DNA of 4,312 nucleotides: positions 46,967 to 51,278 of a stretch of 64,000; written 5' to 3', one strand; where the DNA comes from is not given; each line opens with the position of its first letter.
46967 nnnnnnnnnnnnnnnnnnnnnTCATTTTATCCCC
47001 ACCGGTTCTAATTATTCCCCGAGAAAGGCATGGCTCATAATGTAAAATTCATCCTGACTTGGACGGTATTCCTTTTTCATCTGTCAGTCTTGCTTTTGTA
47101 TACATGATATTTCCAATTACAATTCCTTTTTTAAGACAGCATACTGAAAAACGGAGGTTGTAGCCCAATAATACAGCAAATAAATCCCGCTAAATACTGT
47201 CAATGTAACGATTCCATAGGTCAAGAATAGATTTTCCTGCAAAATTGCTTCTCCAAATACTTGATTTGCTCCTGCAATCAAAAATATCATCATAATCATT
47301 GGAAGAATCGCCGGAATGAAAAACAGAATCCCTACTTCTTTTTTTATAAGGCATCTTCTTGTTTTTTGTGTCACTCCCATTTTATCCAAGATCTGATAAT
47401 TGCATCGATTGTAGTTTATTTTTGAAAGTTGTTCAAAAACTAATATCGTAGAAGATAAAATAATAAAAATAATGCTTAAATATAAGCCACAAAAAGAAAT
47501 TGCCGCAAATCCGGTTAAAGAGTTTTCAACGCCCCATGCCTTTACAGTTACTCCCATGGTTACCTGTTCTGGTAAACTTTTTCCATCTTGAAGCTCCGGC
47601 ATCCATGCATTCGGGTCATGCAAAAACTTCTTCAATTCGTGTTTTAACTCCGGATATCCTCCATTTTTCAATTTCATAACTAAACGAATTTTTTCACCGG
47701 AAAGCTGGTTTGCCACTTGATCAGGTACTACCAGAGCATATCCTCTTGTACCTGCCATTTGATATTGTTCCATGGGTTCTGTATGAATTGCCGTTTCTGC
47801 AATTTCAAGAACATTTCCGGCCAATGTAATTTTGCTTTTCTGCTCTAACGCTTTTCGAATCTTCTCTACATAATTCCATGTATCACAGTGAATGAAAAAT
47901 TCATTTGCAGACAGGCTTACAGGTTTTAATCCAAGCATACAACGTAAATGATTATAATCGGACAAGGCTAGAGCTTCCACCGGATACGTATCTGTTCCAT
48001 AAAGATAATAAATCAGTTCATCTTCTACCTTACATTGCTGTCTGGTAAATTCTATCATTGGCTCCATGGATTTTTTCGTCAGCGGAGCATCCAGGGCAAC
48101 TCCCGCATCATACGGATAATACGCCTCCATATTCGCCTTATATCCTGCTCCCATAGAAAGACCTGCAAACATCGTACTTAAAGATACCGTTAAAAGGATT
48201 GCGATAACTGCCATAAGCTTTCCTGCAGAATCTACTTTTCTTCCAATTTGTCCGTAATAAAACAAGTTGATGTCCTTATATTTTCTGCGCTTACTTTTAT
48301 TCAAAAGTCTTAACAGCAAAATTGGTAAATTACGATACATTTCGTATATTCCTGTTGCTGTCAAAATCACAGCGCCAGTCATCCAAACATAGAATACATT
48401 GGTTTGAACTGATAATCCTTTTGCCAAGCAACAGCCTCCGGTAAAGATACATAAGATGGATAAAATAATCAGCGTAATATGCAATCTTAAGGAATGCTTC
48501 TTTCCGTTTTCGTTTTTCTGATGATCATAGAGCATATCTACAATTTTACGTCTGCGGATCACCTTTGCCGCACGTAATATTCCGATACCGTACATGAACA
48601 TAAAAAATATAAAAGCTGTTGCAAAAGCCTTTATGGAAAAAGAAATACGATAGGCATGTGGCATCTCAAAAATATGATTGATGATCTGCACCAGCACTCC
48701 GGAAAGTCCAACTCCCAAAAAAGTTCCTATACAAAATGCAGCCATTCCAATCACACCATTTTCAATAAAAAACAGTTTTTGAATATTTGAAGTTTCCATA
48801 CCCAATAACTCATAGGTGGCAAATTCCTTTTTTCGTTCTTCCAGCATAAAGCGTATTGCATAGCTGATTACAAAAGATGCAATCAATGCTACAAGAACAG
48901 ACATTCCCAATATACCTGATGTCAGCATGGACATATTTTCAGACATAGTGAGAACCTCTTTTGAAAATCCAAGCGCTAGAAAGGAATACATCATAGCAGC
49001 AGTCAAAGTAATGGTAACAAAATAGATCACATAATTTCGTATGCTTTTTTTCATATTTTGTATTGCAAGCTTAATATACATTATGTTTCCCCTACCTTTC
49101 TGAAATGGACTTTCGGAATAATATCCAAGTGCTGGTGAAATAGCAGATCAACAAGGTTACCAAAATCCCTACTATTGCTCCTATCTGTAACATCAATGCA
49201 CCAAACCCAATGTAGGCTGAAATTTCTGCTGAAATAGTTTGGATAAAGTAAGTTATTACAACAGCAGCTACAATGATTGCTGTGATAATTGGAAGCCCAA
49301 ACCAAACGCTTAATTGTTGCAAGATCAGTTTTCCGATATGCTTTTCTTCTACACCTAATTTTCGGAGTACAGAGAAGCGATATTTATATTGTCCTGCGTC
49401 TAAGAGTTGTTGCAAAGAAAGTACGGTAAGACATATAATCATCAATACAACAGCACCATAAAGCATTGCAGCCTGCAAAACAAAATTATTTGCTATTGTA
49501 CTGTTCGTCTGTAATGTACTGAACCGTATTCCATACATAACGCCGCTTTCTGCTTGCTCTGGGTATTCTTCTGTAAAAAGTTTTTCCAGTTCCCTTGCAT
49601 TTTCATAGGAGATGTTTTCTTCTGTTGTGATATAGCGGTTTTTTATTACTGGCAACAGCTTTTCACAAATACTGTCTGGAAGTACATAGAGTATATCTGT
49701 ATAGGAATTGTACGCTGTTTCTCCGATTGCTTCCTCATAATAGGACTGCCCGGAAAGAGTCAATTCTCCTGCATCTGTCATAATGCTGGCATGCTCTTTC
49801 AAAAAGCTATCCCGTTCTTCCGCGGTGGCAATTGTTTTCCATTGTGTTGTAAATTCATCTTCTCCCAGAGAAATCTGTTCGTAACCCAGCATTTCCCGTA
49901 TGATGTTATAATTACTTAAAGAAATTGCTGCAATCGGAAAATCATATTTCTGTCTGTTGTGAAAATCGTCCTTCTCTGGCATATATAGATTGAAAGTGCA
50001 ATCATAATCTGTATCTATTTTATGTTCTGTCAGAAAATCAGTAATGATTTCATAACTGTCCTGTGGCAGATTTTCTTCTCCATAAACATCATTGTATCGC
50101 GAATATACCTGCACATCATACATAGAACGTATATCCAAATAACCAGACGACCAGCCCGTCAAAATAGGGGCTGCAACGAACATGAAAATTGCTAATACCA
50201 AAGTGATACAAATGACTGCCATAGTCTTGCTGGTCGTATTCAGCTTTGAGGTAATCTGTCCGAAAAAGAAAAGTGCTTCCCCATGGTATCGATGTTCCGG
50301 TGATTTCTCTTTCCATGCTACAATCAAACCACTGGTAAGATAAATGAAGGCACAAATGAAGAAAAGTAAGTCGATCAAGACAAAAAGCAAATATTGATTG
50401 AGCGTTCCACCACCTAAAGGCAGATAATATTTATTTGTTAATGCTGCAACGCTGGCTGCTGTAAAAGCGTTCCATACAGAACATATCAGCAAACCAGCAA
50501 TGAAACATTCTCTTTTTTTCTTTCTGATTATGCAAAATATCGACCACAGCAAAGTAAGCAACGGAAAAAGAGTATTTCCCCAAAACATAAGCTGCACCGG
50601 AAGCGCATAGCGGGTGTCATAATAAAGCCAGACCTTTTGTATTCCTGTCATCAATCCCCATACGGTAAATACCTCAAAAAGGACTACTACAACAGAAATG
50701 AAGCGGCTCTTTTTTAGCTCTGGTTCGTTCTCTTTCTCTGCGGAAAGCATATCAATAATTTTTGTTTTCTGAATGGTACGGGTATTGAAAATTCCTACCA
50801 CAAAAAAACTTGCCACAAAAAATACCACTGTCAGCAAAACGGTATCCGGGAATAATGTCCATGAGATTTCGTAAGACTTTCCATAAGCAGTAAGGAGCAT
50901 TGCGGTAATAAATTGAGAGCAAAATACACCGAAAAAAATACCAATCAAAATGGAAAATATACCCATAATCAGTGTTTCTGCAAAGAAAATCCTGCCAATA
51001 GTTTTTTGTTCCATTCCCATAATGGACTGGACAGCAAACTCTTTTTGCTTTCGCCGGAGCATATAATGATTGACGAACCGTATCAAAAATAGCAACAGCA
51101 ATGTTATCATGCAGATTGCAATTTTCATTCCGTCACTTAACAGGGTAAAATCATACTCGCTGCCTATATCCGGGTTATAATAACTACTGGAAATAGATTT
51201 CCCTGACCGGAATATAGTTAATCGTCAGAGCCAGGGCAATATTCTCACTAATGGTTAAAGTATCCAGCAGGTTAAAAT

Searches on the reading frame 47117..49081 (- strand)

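Call 62: search_protein_families(library=pfam, proteins=[window:47117-49081:-], max_evalue=0.00001)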
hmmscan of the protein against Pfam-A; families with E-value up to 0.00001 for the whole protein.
window:47117-49081:- (654 aa): 1 family
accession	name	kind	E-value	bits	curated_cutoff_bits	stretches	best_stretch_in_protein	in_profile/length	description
PF02687.27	FtsX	-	1.8e-16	60.7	25.5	1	60-176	3-116/120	FtsX-like permease C-terminal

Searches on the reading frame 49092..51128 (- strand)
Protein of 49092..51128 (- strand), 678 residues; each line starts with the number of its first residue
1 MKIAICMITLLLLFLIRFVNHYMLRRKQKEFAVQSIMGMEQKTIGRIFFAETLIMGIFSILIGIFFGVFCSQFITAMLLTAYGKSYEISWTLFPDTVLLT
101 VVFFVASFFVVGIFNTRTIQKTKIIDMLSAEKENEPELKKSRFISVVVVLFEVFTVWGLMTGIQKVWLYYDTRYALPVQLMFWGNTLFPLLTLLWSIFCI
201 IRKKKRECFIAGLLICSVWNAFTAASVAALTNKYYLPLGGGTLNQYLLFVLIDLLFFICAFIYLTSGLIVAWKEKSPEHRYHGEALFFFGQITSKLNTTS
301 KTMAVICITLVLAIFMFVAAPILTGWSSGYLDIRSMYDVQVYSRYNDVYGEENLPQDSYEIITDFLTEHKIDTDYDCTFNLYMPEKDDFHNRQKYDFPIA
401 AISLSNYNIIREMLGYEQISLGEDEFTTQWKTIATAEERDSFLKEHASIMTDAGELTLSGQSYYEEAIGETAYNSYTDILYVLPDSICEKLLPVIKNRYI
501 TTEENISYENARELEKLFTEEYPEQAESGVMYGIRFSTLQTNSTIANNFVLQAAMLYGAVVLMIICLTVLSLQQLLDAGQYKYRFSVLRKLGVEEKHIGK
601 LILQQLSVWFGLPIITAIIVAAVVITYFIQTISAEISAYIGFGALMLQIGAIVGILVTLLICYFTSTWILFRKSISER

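Call 63: search_protein_families(library=pfam, proteins=[window:49092-51128:-], max_evalue=0.00001)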
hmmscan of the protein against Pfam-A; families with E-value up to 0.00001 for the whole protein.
window:49092-51128:- (678 aa): 1 family
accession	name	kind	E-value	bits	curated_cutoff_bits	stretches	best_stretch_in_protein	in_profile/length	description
PF02687.27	FtsX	-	3.4e-15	56.6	25.5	1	3-121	2-117/120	FtsX-like permease C-terminal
